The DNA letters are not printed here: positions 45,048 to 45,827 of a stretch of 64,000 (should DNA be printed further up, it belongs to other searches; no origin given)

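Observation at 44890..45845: Protein-coding lytic-transglycosylase-like gene sits in the 16S to tRNA-Ile spacer of the rRNA operon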

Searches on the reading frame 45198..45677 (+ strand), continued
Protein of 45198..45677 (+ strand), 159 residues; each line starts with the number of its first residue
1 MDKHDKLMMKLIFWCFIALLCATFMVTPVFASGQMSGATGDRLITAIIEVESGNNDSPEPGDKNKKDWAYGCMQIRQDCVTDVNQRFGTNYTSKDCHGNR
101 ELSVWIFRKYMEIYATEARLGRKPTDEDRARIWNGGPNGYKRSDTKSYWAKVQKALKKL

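Call 31: fold_search(model_id=the predicted structure, library=pdb)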
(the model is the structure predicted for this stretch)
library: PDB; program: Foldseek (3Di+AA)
matches with E <= 10: 230; with E <= 0.001: 6
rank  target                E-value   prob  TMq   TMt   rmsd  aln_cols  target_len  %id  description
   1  8bbu_A                5.2e-07  1.00  0.63  0.80   2.4       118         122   34  Crystal structure of medical leech destabilase (high salt) (released 2023-02-08)
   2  8bbu_B                1.2e-06  1.00  0.62  0.81   3.0       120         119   36  Crystal structure of medical leech destabilase (high salt) (released 2023-02-08)
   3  8bbw                  2.9e-06  1.00  0.64  0.85   2.5       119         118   34  Crystal structure of medical leech destabilase (low salt) (released 2023-02-08)
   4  2dqa_A                6.5e-05  1.00  0.58  0.73   2.6       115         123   30  Crystal Structure of Tapes japonica Lysozyme (released 2007-06-12)
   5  4pj2_C                9.7e-05  1.00  0.59  0.75   2.4       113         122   26  Crystal structure of Aeromonas hydrophila PliI in complex with Meretrix lusoria lysozyme (released 2015-02-11)
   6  3ab6_A                2.9e-04  1.00  0.58  0.73   2.7       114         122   26  Crystal structure of NAG3 bound lysozyme from Meretrix lusoria (released 2010-12-01)
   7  5ohu                  4.8e-03  1.00  0.55  0.16   3.9       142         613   15  The X-ray Structure of Lytic Transglycosylase Slt from Pseudomonas aeruginosa (released 2018-04-18)
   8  2y8p_A                3.0e-02  1.00  0.60  0.51   3.6       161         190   20  Crystal Structure of an Outer Membrane-Anchored Endolytic Peptidoglycan Lytic Transglycosylase (MltE) from Escherichia (released 2011-04-13)
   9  6fcq                  4.0e-02  1.00  0.54  0.16   3.4       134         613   14  The X-ray Structure of Lytic Transglycosylase Slt inactive mutant E503Q from Pseudomonas aeruginosa in complex with Bulg (released 2018-04-18)
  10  6fc4                  5.4e-02  1.00  0.55  0.16   3.9       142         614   14  The X-ray Structure of Lytic Transglycosylase Slt inactive mutant E503Q from Pseudomonas aeruginosa (released 2018-04-18)
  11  3bkh                  5.4e-02  0.99  0.47  0.30   6.8       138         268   20  Crystal structure of the bacteriophage phiKZ lytic transglycosylase, gp144 (released 2008-01-08)
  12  6fbt_A                5.7e-02  1.00  0.56  0.16   3.8       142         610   15  The X-ray Structure of Lytic Transglycosylase Slt from Pseudomonas aeruginosa in complex with the reaction product NAG (released 2018-04-18)
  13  8gf0                  6.1e-02  0.99  0.52  0.19   7.3       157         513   15  Crystal structure of soluble lytic transglycosylase Cj0843 of Campylobacter jejuni in complex with LV8044 inhibitor (released 2023-05-24)
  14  6cfc                  6.8e-02  1.00  0.56  0.20  15.8       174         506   17  Crystal structure of soluble lytic transglycosylase Cj0843 of Campylobacter jejuni in complex with Bulgecin A (released 2018-05-30)
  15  1qte                  7.2e-02  1.00  0.47  0.13   6.4       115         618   18  CRYSTAL STRUCTURE OF THE 70 KDA SOLUBLE LYTIC TRANSGLYCOSYLASE SLT70 FROM ESCHERICHIA COLI AT 1.90 A RESOLUTION IN COMPL (released 1999-08-31)
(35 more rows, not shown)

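Call 39: find_related_loci(query=A2, collection=viral_contigs, flank=5000)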
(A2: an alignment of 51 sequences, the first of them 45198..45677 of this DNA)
Query A2 (159 aa) in viral_contigs; peptide patterns used: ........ (x = any residue, [..] = any of these).
234 stretches matched a pattern; 234 encode a relative of the query (tblastn E <= 1e-3); the best 80 are kept; 80 distinct loci.
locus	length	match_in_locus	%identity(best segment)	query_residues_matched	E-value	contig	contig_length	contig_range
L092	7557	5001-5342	56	43-157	1e-37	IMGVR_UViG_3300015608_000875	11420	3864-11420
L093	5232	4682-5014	52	43-158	2e-32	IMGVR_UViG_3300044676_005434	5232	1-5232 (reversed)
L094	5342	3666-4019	49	41-159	3e-32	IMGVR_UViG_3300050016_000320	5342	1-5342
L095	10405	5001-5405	43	17-156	1e-30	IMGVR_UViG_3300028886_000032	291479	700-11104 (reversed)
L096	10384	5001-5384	47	19-157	8e-31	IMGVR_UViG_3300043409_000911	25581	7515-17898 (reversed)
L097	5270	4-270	56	69-158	1e-29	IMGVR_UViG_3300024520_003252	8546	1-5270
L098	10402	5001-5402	46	16-156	6e-29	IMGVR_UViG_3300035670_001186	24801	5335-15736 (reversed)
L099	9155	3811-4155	47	46-156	3e-28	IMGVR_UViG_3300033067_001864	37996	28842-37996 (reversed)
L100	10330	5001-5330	50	42-156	5e-27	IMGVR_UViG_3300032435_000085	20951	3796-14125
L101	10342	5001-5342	45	38-156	6e-26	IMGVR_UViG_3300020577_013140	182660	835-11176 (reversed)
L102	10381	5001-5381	45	24-156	1e-25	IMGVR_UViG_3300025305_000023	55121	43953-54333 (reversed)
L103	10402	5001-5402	42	16-157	8e-26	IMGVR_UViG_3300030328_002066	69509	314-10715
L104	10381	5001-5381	45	35-157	1e-25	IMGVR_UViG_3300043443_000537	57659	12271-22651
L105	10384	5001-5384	43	21-156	2e-25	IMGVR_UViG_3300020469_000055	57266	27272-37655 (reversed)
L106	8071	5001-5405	44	25-156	2e-25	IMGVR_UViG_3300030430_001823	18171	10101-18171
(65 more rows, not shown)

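Call 50: find_encoding_contigs(protein=P0015, flank=5000, max_places=3)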
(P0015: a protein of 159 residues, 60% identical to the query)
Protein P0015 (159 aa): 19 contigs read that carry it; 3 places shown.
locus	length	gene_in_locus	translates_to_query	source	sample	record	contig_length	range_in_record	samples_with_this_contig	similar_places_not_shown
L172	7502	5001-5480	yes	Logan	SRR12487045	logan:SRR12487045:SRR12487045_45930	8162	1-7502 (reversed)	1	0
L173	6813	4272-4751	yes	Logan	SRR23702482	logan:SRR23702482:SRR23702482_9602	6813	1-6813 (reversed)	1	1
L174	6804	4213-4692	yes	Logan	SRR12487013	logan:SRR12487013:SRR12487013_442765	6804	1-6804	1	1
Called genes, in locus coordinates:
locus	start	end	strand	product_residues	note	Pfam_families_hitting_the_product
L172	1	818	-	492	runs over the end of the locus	?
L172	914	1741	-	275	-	PF01978:TrmB (weak)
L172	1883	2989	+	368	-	PF13458:Peripla_BP_6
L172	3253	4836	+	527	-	-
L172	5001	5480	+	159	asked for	-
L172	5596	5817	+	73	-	PF13560:HTH_31, PF01381:HTH_3, PF13443:HTH_26 (weak)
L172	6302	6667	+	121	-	-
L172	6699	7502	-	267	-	?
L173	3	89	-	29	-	?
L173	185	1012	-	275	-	PF01978:TrmB (weak)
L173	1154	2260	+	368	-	PF13458:Peripla_BP_6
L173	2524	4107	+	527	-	-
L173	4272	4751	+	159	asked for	-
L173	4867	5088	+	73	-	PF13560:HTH_31, PF01381:HTH_3, PF13443:HTH_26 (weak)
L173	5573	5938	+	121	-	-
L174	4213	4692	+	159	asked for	-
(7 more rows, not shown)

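Call 51: find_encoding_contigs(protein=P0021, flank=5000, max_places=2)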
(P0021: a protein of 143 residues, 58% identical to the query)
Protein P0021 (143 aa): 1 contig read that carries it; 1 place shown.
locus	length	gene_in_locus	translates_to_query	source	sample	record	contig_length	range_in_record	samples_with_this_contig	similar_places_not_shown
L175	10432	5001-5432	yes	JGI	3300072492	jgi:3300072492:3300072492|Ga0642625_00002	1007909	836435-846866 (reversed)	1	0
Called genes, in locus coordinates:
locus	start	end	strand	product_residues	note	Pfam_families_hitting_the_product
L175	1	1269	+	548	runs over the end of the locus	PF18933:PsbP_2 (faint)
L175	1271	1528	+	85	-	-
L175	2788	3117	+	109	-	-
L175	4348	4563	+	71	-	-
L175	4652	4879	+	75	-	-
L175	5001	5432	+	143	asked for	-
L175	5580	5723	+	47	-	-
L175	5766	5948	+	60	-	-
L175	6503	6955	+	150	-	-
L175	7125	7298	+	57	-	-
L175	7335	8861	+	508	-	PF00224:PK, PF03328:HpcH_HpaI (weak), PF02887:PK_C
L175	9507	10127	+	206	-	-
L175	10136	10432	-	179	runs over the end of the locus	-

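Call 60: search_protein_families(library=phrogs, proteins=[L092:8-1177:+, L092:1916-3655:+, L092:3957-5345:+, L092:5907-6923:+, L096:2789-3640:+, L096:3658-4194:+, L096:4271-4912:+, L096:6208-7224:+, L098:355-2085:+, L098:2451-3188:+], max_evalue=0.001)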
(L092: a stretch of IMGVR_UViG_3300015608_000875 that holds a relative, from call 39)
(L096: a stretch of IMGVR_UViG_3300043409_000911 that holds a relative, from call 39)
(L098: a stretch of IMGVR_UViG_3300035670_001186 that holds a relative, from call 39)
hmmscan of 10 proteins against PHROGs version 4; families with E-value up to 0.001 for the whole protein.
L092:8-1177:+ (389 aa): 3 families
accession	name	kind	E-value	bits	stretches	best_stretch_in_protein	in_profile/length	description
phrog_21793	-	unknown function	3e-08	34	0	206-299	370-466/482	-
phrog_400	-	tail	3.4e-06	27.3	0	211-316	234-335/654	tail protein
phrog_4930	-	tail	0.00016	22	1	2-153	84-235/319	baseplate hub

L092:1916-3655:+ (579 aa): 0 families

L092:3957-5345:+ (462 aa): 7 families
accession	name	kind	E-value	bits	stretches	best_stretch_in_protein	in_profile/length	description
phrog_1493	-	lysis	4.3e-14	53.5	1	265-338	236-309/394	endolysin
phrog_2649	-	lysis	2.9e-13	51.3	1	264-338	167-239/261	endolysin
phrog_1224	-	head and packaging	1.1e-11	45.6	1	272-344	4-74/438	endolysin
phrog_1512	-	lysis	1.9e-08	35.7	1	268-350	173-258/314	endolysin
phrog_17214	-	lysis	1.9e-08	35.3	1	256-337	229-315/322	endolysin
phrog_16701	-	other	8.7e-05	23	1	186-245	165-221/234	peptidase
phrog_9589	-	lysis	0.00039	21.4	1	263-324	194-252/281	endolysin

L092:5907-6923:+ (338 aa): 2 families
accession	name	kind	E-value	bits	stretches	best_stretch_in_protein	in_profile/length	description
phrog_1706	-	DNA, RNA and nucleotide metabolism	2.4e-08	34.8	1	151-239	137-226/293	CRISPR/Cas system associated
phrog_1990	-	DNA, RNA and nucleotide metabolism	9.6e-08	32.7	1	23-231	32-212/290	Cas4-domain exonuclease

L096:2789-3640:+ (283 aa): 0 families

L096:3658-4194:+ (178 aa): 0 families

L096:4271-4912:+ (213 aa): 0 families

L096:6208-7224:+ (338 aa): 2 families
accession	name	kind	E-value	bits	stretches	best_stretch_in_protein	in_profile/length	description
phrog_4265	-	unknown function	1.6e-10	42.2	1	224-333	157-275/280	-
phrog_18425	-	unknown function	0.00094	20.1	0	238-297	44-99/137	-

L098:355-2085:+ (576 aa): 2 families
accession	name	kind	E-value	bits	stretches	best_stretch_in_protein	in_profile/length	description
phrog_910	-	tail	2e-07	31.6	1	309-358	30-81/497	tail collar fiber protein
phrog_35342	-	tail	0.00012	21.9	1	282-360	272-350/469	tail fiber protein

L098:2451-3188:+ (245 aa): 0 families

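Call 65: search_protein_representatives(alignment_id=A2)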
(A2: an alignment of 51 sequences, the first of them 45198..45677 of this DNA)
Query: 51 sequences, 170 profile positions. Proteins with E-value up to 0.001 (for the whole library): 5952; up to 1e-10: 3608; up to 1e-30: 391. The best 150 are listed.
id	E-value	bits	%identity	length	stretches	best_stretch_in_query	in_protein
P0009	5.1e-64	231.3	-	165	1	26-164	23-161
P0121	2.7e-62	225.7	-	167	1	10-154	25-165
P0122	7.8e-59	214.4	-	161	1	10-155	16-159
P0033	6.9e-57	208.1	-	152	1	19-153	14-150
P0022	1.2e-56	207.3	-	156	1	30-163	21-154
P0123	7.2e-55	201.5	-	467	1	36-154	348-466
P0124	1.6e-54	200.4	-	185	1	30-153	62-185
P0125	3.7e-54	199.2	-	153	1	30-161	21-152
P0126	2.7e-53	196.4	-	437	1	30-153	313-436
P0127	7.4e-53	195.0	-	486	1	30-154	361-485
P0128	8.7e-53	194.8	-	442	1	34-153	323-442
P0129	1.2e-52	194.3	-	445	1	29-153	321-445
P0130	1.8e-52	193.7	-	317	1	30-153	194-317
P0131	2.6e-52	193.2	-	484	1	32-158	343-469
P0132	5.0e-52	192.3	-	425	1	29-153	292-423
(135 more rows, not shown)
